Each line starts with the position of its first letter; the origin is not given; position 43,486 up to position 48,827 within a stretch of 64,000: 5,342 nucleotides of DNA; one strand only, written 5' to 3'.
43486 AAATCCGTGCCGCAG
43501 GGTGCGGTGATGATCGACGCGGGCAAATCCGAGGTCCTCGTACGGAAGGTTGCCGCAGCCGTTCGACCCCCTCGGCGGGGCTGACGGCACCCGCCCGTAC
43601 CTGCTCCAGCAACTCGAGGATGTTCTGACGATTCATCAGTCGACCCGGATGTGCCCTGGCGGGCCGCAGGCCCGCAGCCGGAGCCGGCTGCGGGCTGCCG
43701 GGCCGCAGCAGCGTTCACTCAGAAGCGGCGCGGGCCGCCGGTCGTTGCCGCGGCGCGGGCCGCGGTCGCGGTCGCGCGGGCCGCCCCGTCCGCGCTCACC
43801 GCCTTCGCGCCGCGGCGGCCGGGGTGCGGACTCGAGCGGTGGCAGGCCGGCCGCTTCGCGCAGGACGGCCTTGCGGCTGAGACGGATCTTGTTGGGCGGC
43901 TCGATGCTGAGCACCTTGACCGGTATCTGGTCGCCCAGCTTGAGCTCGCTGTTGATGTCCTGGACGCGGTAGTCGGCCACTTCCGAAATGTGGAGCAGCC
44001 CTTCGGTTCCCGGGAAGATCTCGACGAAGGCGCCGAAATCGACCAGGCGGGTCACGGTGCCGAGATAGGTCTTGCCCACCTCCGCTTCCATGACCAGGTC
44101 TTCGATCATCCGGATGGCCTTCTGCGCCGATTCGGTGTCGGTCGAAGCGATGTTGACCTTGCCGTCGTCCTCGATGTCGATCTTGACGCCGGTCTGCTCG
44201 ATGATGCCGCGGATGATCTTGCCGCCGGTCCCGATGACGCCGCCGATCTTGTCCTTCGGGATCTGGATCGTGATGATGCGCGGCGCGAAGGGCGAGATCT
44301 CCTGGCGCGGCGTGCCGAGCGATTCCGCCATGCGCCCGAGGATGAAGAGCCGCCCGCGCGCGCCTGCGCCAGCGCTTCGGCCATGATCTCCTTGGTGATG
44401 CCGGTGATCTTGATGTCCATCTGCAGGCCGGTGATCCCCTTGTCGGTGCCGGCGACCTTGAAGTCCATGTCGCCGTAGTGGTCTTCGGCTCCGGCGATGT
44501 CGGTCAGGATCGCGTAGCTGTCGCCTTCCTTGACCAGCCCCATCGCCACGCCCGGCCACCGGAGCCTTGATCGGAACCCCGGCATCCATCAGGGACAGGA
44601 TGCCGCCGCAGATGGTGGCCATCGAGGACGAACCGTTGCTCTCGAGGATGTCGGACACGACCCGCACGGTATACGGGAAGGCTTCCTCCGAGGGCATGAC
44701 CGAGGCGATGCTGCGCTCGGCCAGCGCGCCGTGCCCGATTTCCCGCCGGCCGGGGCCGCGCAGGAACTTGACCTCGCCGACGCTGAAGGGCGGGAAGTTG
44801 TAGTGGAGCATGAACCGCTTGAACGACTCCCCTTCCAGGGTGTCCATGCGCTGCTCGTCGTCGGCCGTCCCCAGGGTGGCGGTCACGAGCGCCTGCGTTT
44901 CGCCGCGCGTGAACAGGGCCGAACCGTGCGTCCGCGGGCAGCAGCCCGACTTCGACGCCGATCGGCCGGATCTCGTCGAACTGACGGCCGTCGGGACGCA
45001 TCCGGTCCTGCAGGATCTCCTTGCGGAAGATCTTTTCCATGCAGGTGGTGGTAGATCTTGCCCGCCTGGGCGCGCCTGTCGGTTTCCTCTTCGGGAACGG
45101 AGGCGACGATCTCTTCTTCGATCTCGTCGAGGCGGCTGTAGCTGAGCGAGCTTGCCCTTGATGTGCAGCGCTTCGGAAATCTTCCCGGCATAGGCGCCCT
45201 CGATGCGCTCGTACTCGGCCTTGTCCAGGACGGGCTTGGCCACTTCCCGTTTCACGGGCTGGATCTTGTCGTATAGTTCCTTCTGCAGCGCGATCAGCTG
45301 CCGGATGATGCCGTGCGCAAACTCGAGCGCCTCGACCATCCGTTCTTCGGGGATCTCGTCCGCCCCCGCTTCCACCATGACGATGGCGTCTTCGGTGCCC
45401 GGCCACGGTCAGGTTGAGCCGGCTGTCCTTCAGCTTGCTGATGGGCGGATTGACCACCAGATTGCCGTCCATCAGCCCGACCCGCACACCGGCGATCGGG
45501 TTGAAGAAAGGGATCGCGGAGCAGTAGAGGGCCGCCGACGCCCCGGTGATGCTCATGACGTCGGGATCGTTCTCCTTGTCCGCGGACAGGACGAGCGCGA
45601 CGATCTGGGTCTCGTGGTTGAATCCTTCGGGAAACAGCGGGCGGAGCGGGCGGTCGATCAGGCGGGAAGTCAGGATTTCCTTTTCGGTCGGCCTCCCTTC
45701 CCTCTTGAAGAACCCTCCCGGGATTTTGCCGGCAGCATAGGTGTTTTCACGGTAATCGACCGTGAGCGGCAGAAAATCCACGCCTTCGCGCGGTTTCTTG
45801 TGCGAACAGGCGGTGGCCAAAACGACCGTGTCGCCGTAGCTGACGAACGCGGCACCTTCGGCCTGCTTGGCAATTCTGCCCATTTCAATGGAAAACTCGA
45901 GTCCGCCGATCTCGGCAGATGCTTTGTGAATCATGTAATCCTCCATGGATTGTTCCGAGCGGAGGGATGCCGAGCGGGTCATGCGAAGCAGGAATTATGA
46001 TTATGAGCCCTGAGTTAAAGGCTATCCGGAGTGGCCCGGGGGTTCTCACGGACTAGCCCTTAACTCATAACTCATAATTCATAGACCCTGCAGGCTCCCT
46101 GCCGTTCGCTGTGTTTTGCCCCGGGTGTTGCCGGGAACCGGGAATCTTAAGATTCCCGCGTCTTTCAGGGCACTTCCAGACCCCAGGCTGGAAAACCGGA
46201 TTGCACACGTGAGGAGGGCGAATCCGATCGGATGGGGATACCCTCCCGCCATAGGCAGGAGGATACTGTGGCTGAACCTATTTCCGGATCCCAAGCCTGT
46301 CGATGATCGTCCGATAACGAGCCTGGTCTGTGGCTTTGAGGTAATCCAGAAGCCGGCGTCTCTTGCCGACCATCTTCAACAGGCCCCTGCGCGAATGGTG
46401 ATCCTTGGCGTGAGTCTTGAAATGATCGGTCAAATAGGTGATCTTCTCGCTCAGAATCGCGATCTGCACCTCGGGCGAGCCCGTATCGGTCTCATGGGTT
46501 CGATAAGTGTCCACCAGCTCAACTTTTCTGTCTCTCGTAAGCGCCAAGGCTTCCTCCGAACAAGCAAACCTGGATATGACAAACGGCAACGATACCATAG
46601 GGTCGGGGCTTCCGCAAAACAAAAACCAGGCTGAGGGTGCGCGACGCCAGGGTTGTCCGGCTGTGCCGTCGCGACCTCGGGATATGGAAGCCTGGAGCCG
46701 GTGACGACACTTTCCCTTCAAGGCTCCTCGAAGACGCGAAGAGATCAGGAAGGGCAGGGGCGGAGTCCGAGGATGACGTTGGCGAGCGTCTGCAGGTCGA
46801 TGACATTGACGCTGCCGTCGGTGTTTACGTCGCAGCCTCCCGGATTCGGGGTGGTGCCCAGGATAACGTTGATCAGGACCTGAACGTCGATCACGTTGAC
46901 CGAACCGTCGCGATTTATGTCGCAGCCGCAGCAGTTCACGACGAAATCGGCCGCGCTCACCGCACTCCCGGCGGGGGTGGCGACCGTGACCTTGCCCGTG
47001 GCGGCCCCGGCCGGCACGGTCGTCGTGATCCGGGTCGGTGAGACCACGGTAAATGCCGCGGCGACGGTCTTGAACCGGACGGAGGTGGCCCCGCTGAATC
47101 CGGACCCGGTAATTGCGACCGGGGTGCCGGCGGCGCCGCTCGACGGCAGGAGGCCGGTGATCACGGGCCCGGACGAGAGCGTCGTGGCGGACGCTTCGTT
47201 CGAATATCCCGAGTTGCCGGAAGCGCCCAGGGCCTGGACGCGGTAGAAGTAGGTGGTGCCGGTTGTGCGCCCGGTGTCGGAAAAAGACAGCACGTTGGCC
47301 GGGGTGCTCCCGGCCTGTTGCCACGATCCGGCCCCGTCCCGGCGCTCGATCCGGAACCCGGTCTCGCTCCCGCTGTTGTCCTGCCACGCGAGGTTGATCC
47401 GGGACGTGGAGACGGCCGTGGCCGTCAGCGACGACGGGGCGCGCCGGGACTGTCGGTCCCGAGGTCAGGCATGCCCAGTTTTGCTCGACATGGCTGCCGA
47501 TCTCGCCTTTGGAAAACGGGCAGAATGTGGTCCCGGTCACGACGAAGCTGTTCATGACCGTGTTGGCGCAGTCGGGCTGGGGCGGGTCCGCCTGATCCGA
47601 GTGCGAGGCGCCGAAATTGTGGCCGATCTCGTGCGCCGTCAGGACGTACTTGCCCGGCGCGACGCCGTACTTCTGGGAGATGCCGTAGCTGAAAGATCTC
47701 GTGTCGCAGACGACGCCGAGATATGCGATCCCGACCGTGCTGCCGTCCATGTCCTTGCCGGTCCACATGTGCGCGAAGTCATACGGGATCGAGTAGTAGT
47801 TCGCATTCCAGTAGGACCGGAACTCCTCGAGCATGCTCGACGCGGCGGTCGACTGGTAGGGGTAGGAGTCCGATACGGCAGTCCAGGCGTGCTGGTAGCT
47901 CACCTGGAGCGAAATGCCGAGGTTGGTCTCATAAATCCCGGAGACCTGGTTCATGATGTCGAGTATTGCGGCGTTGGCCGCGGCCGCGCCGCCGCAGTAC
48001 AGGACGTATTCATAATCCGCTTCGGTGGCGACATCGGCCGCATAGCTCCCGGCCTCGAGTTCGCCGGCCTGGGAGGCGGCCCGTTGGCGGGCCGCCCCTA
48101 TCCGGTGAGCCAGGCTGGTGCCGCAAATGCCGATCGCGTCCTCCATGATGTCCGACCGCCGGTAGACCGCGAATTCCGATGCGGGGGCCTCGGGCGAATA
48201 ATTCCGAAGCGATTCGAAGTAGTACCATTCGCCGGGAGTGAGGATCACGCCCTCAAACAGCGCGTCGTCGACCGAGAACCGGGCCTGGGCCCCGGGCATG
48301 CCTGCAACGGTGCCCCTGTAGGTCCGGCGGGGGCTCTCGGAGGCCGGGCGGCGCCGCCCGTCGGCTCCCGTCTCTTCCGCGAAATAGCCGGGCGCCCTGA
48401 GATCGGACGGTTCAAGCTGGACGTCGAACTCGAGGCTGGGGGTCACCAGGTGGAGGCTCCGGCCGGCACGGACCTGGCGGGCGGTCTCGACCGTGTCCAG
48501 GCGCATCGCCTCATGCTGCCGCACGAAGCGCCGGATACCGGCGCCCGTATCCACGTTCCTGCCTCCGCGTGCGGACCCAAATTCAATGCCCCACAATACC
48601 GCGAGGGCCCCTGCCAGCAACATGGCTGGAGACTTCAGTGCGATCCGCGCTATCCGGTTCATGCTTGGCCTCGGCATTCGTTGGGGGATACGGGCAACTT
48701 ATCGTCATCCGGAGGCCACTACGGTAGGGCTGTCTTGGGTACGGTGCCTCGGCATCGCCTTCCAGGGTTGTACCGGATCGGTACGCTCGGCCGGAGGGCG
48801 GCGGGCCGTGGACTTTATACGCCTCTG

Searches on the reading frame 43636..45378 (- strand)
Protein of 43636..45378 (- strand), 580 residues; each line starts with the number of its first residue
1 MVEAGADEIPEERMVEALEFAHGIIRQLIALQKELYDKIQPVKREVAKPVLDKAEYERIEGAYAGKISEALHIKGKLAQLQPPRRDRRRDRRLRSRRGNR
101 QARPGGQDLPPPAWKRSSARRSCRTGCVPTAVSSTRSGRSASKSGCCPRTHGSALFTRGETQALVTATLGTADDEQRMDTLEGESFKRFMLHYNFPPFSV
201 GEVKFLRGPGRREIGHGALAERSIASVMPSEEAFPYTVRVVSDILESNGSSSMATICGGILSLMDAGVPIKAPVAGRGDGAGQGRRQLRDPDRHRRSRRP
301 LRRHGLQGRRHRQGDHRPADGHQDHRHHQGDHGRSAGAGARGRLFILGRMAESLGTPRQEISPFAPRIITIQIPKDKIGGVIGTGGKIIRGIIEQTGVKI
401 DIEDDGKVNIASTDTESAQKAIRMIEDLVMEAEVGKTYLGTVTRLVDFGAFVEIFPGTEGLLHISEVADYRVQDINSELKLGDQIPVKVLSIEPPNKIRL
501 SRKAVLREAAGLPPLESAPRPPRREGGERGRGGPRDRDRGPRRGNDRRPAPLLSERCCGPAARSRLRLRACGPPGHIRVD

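Call 50: search_protein_families(library=pfam, proteins=[window:43636-45378:-], max_evalue=0.001)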
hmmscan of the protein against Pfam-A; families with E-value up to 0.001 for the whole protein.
window:43636-45378:- (580 aa): 3 families
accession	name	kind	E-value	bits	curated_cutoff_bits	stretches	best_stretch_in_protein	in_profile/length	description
PF01138.27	RNase_PH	-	1.2e-24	87.7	25.5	1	143-269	8-130/130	3' exoribonuclease family, domain 1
PF00575.29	S1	-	1.6e-17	64.1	22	1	432-503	2-74/74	S1 RNA binding domain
PF00013.35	KH_1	-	4.9e-12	45.9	21.5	1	369-427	2-66/66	KH domain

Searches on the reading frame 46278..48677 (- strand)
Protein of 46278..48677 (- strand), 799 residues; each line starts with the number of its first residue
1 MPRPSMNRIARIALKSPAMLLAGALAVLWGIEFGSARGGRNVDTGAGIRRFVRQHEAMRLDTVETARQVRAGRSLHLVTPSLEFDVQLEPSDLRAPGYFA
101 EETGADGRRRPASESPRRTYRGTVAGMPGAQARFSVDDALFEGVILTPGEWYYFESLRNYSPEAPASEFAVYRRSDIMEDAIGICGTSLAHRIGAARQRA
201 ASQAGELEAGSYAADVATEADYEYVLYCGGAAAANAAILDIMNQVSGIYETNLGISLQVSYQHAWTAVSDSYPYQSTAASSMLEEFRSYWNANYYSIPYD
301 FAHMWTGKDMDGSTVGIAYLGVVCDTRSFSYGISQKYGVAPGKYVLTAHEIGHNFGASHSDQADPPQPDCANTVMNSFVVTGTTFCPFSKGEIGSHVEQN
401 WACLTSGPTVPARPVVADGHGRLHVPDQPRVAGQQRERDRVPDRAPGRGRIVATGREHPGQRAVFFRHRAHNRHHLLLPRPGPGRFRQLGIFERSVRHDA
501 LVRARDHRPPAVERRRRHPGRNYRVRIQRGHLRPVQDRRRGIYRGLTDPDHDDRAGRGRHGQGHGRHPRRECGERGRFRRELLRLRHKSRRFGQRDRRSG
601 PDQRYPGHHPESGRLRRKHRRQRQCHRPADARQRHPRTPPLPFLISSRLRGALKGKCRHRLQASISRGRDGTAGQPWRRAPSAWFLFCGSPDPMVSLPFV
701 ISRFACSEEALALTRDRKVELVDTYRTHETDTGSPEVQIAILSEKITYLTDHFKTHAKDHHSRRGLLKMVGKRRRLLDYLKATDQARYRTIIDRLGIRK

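Call 50: search_protein_families(library=pfam, proteins=[window:46278-48677:-], max_evalue=0.001)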
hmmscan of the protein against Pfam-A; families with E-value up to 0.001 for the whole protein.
window:46278-48677:- (799 aa): 6 families
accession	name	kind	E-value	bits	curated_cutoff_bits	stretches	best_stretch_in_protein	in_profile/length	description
PF00312.27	Ribosomal_S15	-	3.8e-35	120.3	31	1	718-798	1-81/81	Ribosomal protein S15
PF13688.12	Reprolysin_5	-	4.2e-23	83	27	1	215-389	6-172/196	Metallo-peptidase family M12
PF13574.12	Reprolysin_2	-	4.4e-18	66.3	27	1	233-377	3-160/195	Metallo-peptidase family M12B Reprolysin-like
PF13582.12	Reprolysin_3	-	4.5e-18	66.4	22.4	1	236-360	2-123/123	Metallo-peptidase family M12B Reprolysin-like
PF13583.11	Reprolysin_4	-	4.5e-17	62.8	22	1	214-364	5-156/203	Metallo-peptidase family M12B Reprolysin-like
PF01421.25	Reprolysin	-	7e-11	42.9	20.8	1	233-406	23-198/200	Reprolysin (M12B) family zinc metalloprotease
